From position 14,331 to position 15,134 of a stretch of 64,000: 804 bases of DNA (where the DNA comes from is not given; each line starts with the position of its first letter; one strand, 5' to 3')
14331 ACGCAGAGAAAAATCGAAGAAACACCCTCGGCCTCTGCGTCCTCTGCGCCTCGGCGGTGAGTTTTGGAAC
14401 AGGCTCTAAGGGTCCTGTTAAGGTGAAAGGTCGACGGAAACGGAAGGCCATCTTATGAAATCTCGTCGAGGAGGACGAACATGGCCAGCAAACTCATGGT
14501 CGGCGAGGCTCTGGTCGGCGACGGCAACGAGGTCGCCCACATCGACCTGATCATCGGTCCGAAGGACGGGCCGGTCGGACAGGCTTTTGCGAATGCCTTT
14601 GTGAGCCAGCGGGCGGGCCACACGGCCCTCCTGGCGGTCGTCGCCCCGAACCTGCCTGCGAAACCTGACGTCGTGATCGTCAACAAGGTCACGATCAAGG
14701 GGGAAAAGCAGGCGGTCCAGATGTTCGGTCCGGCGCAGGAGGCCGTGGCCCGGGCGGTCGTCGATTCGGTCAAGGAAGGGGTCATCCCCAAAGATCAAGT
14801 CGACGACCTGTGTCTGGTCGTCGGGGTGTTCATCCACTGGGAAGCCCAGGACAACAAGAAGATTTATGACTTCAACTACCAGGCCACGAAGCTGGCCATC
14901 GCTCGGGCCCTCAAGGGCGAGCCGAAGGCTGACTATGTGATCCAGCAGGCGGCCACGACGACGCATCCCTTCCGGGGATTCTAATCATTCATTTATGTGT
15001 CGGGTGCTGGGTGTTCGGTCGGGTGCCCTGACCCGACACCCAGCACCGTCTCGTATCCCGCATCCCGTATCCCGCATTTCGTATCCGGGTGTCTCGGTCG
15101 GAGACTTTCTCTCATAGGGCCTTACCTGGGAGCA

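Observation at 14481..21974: Compact tetrahydromethanopterin-linked C1 (formaldehyde oxidation / cofactor biosynthesis) cluster in an Acidobacteria-like genome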

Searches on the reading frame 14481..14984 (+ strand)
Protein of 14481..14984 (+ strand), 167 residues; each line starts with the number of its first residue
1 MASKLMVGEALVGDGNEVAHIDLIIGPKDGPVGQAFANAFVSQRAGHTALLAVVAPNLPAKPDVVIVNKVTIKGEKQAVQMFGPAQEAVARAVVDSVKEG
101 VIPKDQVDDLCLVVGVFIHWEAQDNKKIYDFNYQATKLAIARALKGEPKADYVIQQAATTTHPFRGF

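Call 3: search_protein_families(library=pfam, proteins=[window:14481-14984:+])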
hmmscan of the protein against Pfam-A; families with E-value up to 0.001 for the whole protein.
window:14481-14984:+ (167 aa): 1 family
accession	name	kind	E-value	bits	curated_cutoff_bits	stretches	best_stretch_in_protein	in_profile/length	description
PF08714.17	Fae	-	3e-72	242.3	27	1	7-164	1-158/159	Formaldehyde-activating enzyme (Fae)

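Call 4: search_protein_families(library=ncbifam, proteins=[window:14481-14984:+])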
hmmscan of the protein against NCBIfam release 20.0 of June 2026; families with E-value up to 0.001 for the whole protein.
window:14481-14984:+ (167 aa): 2 families
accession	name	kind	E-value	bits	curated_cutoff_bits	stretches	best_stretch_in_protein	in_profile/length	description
TIGR03126.1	one_C_fae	equivalog_domain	1.4e-77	259.3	118.05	1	6-164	2-160/160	formaldehyde-activating enzyme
NF009833.0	PRK13307.1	equivalog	2.2e-59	201.3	274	1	5-167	2-164/392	bifunctional 5,6,7,8-tetrahydromethanopterin hydro-lyase/3-hexulose-6-phosphate synthase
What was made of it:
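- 14481..14984 (+): fae, formaldehyde-activating enzyme (167 aa). Pfam Fae 3e-72 and TIGR03126 259 bits against a cut-off of 118 (calls 3, 4).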

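Call 11: find_encoding_contigs(protein=window:14481-14984:+, flank=10000, max_places=8)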
Protein window:14481-14984:+ (167 aa): 23 contigs read that carry it; 8 places shown.
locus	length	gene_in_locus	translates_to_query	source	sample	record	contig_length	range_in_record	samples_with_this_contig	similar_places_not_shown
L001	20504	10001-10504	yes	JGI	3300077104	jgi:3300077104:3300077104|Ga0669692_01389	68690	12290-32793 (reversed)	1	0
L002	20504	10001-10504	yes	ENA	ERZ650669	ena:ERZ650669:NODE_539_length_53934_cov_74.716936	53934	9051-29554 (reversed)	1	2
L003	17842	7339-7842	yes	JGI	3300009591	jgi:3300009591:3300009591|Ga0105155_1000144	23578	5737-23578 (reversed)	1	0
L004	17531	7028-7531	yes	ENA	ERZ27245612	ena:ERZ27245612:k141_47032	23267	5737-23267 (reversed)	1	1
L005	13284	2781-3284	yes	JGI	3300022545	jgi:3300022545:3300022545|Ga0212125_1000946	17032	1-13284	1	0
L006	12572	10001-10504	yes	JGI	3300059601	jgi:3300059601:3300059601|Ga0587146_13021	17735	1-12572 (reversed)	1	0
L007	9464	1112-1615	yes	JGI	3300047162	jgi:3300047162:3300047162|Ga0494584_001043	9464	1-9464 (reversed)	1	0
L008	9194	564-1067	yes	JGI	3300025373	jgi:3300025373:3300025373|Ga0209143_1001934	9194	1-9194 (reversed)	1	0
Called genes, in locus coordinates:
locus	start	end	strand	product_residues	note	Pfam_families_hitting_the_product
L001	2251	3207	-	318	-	PF08123:DOT1 (faint), PF01170:UPF0020 (faint), PF02353:CMAS (weak), PF06325:PrmA, PF13649:Methyltransf_25, PF13847:Methyltransf_31, PF08241:Methyltransf_11 (weak), PF08242:Methyltransf_12 (weak)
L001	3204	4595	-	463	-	PF00324:AA_permease, PF13520:AA_permease_2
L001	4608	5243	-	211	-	PF20347:DUF6642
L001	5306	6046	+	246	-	-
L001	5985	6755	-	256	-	-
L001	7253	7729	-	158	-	PF05258:DciA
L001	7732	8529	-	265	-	PF00378:ECH_1, PF16113:ECH_2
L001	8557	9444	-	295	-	PF02737:3HCDH_N, PF00725:3HCDH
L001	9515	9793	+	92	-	-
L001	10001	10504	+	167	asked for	PF08714:Fae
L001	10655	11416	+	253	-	PF00106:adh_short, PF08659:KR, PF13561:adh_short_C2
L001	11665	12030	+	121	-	PF01329:Pterin_4a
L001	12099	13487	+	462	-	PF20123:DUF6513, PF14251:PterinBD-DUF4346 (weak)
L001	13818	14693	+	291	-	PF09176:Mpt_N, PF13241:NAD_binding_7 (weak)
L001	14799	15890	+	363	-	PF07318:DUF1464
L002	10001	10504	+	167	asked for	PF08714:Fae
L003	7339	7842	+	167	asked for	PF08714:Fae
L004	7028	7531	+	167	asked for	PF08714:Fae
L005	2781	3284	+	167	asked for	PF08714:Fae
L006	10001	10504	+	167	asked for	PF08714:Fae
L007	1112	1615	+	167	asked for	PF08714:Fae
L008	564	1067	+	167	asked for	PF08714:Fae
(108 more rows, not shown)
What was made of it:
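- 14481..14984 (+): The identical protein is found on at least 23 metagenome contigs (call 11).
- Tried and rejected: I rejected the idea that proximity to the BCAA operon has meaning, because the sister lineage has different flanks (call 11).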

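Call 15: search_solved_structures(query=window:14481-14984:+, show_alignments=1)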
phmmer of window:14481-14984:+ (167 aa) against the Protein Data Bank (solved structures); distinct sequences matched with E-value up to 0.001: 2.
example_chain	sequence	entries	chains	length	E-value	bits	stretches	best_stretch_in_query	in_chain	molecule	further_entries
1y5y_A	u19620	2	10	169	1.6e-64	220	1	3-165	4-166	Formaldehyde-activating enzyme fae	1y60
8ub7_B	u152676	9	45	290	6.9e-64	218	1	3-165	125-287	Avd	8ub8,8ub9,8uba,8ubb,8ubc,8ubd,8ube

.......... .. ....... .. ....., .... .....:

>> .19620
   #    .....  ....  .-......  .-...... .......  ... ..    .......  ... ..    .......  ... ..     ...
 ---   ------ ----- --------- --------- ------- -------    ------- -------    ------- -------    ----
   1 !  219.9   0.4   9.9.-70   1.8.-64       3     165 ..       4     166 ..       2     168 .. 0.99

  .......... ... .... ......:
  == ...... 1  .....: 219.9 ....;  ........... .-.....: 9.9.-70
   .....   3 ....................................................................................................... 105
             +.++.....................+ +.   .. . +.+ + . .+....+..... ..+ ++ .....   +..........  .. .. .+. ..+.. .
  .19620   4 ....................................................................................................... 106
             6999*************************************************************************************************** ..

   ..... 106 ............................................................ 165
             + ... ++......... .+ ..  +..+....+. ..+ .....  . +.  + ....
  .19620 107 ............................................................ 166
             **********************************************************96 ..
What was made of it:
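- Fae is H4MPT-specific and is the first gene of the module (calls 3, 4, 15).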
